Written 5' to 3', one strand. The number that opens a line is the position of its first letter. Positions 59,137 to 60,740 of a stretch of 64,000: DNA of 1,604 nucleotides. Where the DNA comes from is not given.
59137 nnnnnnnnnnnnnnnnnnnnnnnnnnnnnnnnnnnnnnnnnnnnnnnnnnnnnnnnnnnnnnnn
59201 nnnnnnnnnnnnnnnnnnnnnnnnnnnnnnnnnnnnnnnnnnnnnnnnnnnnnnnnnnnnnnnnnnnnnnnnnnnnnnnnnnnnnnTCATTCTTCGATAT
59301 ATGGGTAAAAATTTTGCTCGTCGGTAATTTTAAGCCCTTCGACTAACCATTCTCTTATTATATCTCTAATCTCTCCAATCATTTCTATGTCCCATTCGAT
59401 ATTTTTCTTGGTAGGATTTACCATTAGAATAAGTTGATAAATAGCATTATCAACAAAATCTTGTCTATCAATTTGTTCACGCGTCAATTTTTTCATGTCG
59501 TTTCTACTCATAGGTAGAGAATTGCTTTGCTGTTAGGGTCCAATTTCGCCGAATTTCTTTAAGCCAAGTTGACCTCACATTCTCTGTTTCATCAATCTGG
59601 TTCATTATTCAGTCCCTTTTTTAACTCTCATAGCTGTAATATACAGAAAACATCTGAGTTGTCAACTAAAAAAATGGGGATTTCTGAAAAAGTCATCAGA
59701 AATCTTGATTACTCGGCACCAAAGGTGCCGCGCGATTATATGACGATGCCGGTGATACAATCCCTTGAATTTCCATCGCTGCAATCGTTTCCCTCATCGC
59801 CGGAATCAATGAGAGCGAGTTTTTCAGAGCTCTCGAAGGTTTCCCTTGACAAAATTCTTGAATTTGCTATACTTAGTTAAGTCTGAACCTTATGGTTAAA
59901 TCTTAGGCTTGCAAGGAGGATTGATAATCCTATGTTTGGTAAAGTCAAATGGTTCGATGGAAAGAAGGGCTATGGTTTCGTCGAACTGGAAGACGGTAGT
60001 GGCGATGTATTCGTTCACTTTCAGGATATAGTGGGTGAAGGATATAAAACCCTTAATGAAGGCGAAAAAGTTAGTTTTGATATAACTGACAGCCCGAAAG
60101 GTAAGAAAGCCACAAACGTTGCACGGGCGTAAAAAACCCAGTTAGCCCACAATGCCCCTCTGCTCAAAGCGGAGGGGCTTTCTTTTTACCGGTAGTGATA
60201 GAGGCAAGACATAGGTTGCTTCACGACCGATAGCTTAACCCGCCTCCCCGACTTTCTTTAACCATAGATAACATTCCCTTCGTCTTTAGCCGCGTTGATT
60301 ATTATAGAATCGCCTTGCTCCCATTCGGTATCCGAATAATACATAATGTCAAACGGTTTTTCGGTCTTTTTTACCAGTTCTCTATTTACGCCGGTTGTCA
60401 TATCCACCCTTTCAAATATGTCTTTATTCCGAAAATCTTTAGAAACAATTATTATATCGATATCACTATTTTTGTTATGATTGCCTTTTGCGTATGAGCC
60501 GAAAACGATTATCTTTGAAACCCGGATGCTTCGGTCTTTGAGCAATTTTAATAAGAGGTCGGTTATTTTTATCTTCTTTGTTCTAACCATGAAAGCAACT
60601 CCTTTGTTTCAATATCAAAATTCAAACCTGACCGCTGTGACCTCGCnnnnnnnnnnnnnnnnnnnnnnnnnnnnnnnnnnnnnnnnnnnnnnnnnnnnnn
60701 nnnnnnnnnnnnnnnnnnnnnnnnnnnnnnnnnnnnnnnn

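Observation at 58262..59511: AT-rich two-gene insert encoding a PD-(D/E)xK nuclease-like protein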

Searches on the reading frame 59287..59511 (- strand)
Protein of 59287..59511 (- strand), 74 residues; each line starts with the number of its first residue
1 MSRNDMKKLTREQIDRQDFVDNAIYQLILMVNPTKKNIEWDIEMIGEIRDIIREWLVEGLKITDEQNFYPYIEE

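Call 4: search_protein_families(library=pfam, proteins=[window:59287-59511:-], max_evalue=1)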
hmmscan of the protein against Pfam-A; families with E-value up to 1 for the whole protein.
window:59287-59511:- (74 aa): 0 families

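Call 5: search_protein_families(library=padloc, proteins=[window:59287-59511:-], max_evalue=1)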
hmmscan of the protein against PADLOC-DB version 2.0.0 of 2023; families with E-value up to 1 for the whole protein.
window:59287-59511:- (74 aa): 0 families

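Call 6: search_protein_families(library=ncbifam, proteins=[window:59287-59511:-], max_evalue=1)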
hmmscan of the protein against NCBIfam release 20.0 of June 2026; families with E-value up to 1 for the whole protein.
window:59287-59511:- (74 aa): 0 families

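Call 7: search_protein_families(library=phrogs, proteins=[window:59287-59511:-], max_evalue=1)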
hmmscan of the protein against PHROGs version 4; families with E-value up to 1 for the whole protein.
window:59287-59511:- (74 aa): 1 family
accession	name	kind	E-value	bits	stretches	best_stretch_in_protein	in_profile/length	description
phrog_11741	-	unknown function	0.15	12.8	1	18-55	40-75/231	-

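Call 46: find_homologous_proteins(query=window:59287-59511:-, max_evalue=0.01)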
Query window:59287-59511:- (74 aa): 224 proteins with E <= 0.01 among 224 candidates; the best 120 are listed.
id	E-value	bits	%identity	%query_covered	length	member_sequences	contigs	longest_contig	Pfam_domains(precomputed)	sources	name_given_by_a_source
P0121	1.4e-41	157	100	100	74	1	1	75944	-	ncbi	-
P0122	9.4e-28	113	75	93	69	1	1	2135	-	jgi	jgi:hypothetical protein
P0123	1.4e-27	112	75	93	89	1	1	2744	-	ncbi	-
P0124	1.7e-27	112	77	93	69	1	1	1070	-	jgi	jgi:DNA polymerase sigma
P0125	2.0e-27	112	75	93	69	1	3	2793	-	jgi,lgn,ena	-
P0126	2.2e-27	112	71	93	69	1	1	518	-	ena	-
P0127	2.4e-27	112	74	93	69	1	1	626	-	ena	-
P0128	2.8e-27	112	75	93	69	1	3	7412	-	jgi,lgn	jgi:DNA polymerase sigma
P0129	3.2e-27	111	72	93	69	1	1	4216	-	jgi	-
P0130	4.1e-27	111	75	93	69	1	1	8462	-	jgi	jgi:DNA polymerase sigma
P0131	4.2e-27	111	72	93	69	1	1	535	-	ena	-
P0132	4.3e-27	111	74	93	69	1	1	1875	-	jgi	jgi:DNA polymerase sigma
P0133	4.8e-27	111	71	93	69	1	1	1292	-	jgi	jgi:hypothetical protein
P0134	5.2e-27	111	75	93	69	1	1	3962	-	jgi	-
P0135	7.1e-27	110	76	92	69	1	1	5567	-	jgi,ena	-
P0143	2.0e-26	109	75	93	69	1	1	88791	-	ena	-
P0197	6.5e-25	104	71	93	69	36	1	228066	-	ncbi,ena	-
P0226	6.1e-24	101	70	93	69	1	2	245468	-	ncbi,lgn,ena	-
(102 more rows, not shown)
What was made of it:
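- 59287..59511 (-): 74-aa acidic small protein (type A), translationally coupled through ATGA; the true start is probably the second ATG at 59496 (family length 69 aa). 224 homologues (call 46).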

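Call 47: find_encoding_contigs(protein=P0197, flank=4000, max_places=3)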
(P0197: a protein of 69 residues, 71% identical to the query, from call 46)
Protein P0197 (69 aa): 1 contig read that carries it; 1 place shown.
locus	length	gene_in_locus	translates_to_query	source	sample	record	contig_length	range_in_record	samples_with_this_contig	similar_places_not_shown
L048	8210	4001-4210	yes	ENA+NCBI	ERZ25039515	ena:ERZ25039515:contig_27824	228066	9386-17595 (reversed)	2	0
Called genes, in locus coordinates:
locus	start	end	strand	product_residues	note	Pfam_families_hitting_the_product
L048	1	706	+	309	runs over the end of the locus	PF00317:Ribonuc_red_lgN, PF02867:Ribonuc_red_lgC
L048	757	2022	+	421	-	PF02867:Ribonuc_red_lgC, PF12637:TSCPD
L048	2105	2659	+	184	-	-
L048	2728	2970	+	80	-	PF00691:OmpA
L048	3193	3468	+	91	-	PF01402:RHH_1 (weak)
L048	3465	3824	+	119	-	PF02452:PemK_toxin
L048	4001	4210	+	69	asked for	-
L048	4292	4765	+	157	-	PF00149:Metallophos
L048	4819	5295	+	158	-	-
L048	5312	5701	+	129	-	PF20720:nSTAND3 (weak)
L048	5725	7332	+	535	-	-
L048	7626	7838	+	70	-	-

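Call 48: find_encoding_contigs(protein=P0143, flank=4000, max_places=3)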
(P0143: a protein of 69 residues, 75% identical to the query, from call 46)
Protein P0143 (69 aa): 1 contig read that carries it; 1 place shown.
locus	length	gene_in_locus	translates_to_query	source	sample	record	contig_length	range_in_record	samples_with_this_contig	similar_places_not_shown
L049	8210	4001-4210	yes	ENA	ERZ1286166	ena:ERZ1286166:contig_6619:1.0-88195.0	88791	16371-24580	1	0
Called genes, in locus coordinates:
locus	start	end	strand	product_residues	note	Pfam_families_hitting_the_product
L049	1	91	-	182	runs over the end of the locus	PF00590:TP_methylase, PF02602:HEM4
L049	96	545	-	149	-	PF00590:TP_methylase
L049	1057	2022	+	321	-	PF00317:Ribonuc_red_lgN, PF02867:Ribonuc_red_lgC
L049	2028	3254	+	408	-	PF02867:Ribonuc_red_lgC, PF12637:TSCPD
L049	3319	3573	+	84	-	PF04014:MazE_antitoxin, PF15937:PrlF_antitoxin (weak)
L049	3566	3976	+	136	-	PF01850:PIN, PF16289:PIN_12 (faint)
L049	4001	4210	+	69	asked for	-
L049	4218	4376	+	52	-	-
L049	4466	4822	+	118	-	PF01555:N6_N4_Mtase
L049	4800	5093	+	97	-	-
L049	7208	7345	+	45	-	-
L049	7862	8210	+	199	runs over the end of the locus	PF00515:TPR_1 (faint), PF07719:TPR_2 (faint), PF13176:TPR_7 (faint), PF13181:TPR_8 (faint), PF13374:TPR_10 (faint), PF13424:TPR_12 (faint), PF13428:TPR_14 (faint), PF13431:TPR_17 (faint), +2 more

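Call 49: find_encoding_contigs(protein=P0226, flank=4000, max_places=3)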
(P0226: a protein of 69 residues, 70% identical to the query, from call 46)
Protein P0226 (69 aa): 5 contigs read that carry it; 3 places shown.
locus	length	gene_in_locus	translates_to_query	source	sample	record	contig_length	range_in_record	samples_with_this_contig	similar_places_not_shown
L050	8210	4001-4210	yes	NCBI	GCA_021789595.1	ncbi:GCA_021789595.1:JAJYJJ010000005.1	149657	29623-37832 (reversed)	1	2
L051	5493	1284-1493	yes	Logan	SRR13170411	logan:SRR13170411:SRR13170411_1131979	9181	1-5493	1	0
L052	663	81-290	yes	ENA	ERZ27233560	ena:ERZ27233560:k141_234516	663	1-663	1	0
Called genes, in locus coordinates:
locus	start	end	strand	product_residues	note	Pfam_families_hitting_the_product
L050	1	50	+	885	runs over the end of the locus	PF02739:5_3_exonuc_N, PF01367:5_3_exonuc, PF01612:DNA_pol_A_exo1, PF22619:DNA_polI_exo1, PF00476:DNA_pol_A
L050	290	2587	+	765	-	PF00317:Ribonuc_red_lgN, PF02867:Ribonuc_red_lgC, PF12637:TSCPD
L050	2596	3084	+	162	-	PF00383:dCMP_cyt_deam_1, PF14437:MafB19-deam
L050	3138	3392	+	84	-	PF04014:MazE_antitoxin, PF15937:PrlF_antitoxin (weak)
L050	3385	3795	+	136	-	PF01850:PIN, PF16289:PIN_12 (weak)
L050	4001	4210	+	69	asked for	-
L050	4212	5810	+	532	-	PF01555:N6_N4_Mtase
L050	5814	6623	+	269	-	PF09520:HinfI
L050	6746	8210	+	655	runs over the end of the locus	-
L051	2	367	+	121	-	?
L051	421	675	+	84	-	PF04014:MazE_antitoxin, PF15937:PrlF_antitoxin (weak)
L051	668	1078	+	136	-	PF01850:PIN, PF16289:PIN_12 (weak)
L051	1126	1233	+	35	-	-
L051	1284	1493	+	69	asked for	-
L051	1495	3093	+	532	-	PF01555:N6_N4_Mtase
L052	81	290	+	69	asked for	-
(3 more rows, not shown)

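Call 75: predict_structure(alignment_id=A5)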
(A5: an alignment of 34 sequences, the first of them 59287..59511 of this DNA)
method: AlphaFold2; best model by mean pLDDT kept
length: 74 residues; sequences in the alignment: 34
mean_pLDDT: 78.2   pTM: 0.62
mean pLDDT of the five models: 78.2, 77.4, 73.5, 68.8, 63.8
residues with pLDDT >= 90: 31; 70-90: 22; 50-70: 9; < 50: 12
segments of 3 or more residues with pLDDT < 50: 1-5, 69-74
pLDDT, mean of each block of 10 residues (from residue 1): 57 90 95 89 94 84 54 41
secondary structure, 60 per line:
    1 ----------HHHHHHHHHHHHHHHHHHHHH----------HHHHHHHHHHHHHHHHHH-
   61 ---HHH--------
elements in order: H11-31 H42-59
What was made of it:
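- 59287..59511 (-): Two-helix hairpin with pLDDT 78 (call 75).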

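Call 83: search_protein_families(library=pfam, proteins=[L050:4212-5810:+], max_evalue=0.01)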
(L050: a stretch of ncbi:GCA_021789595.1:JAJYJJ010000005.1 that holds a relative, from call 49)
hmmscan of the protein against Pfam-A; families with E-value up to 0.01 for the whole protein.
L050:4212-5810:+ (532 aa): 3 families
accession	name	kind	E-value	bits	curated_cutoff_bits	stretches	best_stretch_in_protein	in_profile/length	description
PF01555.25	N6_N4_Mtase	-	2.3e-14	54.3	26.7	1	69-166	127-213/221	DNA methylase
PF01170.24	UPF0020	-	0.0022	18.1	22.3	0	133-209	27-109/197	RMKL-like, methyltransferase domain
PF09445.16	Methyltransf_15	-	0.0057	16.7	22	0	137-181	3-47/165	RNA cap guanine-N2 methyltransferase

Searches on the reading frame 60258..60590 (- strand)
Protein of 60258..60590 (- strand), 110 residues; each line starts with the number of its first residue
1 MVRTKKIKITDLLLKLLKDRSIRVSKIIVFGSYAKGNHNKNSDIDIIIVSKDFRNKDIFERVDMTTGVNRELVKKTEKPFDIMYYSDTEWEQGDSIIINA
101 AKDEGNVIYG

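Call 4: search_protein_families(library=pfam, proteins=[window:60258-60590:-], max_evalue=1)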
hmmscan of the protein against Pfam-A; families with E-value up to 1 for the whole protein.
window:60258-60590:- (110 aa): 5 families
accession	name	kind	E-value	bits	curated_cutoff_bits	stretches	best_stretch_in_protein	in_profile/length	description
PF01909.29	NTP_transf_2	-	7.9e-14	52.3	21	1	13-94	4-80/93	Nucleotidyltransferase domain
PF18765.7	Polbeta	-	9.3e-12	45.4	26.9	1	22-96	11-80/93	Polymerase beta, Nucleotidyltransferase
PF22600.2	MTPAP-like_central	-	7.4e-05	23.3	27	1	5-64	21-76/139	Poly(A) RNA polymerase, mitochondrial-like, central palm domain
PF14792.12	DNA_pol_B_palm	-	0.0025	18.4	25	1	25-75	25-69/113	DNA polymerase beta palm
PF20750.3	PAP_NTPase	-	0.0053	17.1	27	1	25-66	75-117/194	Poly(A) polymerase nucleotidyltransferase domain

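Call 5: search_protein_families(library=padloc, proteins=[window:60258-60590:-], max_evalue=1)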
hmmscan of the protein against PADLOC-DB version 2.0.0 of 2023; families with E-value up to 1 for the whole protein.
window:60258-60590:- (110 aa): 15 families
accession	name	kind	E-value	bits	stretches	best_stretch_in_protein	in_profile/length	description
PDLC04903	PDC-S09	-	7.6e-14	49.9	1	23-107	25-107/108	-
PDLC04368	PDC-M05A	-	1.6e-11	42.4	1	4-92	87-168/201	-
PDLC04906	PDC-S09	-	1.6e-09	36.1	1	20-85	20-80/98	-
PDLC04907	PDC-S09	-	1.3e-08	32.9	1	15-91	19-93/114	-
PDLC04902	PDC-S09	-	2.5e-08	32.1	1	21-70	18-66/97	-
PDLC04904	PDC-S09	-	3e-08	31.8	1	21-70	22-69/104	-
PDLC04372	PDC-M05A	-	6.6e-08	31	1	5-91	57-136/167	-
PDLC04905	PDC-S09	-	2.2e-06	25.9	1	20-70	17-68/101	-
PDLC04369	PDC-M05A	-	8.4e-05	20.3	1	20-53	102-132/201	-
PDLC04778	PDC-M70A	-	0.00073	16.9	1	9-49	32-72/355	-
PDLC00801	Cyclase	-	0.00079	16.7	1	25-61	46-83/295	oligonucleotide-cyclase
PDLC04901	PDC-S09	-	0.00089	18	1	26-50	23-47/126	-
PDLC00814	Cyclase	-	0.0032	14.9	1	4-91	28-112/295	oligonucleotide-cyclase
PDLC04371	PDC-M05A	-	0.0035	15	1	17-54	118-156/211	-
PDLC00769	Cyclase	-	0.012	13.1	1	10-52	29-76/261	oligonucleotide-cyclase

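Call 6: search_protein_families(library=ncbifam, proteins=[window:60258-60590:-], max_evalue=1)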
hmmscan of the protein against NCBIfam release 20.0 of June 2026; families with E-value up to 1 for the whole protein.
window:60258-60590:- (110 aa): 8 families
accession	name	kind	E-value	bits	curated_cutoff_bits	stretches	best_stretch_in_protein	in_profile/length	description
NF047752.1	MntA_antitoxin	equivalog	1.3e-08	34.6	60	1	22-82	5-59/106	type VII toxin-antitoxin system MntA family adenylyltransferase antitoxin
NF051895.1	anti_phage_HalB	equivalog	0.00022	20.9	190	1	28-58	3-33/211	anti-phage Hailong system nucleotidyltransferase HalB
NF012212.1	ANT_9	subfamily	0.0018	17.6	340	1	23-65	20-63/249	aminoglycoside nucleotidyltransferase ANT(9)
NF000235.3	linco_LnuB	exception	0.019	14.6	525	1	14-53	11-50/267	lincosamide nucleotidyltransferase Lnu(B)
NF033182.0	linco_LnuG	exception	0.02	14.6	525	1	15-52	12-49/267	lincosamide nucleotidyltransferase Lnu(G)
NF040958.1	linco_LnuH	exception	0.028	13.9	540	1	15-55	11-51/256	lincosamide nucleotidyltransferase Lnu(H)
NF008638.0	PRK11628.1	equivalog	0.047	13.8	137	1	40-100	35-95/105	transcriptional regulator BolA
NF033061.1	ANT_4p_I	equivalog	0.13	11.8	350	1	4-58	9-64/253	ANT(4')-I family aminoglycoside nucleotidyltransferase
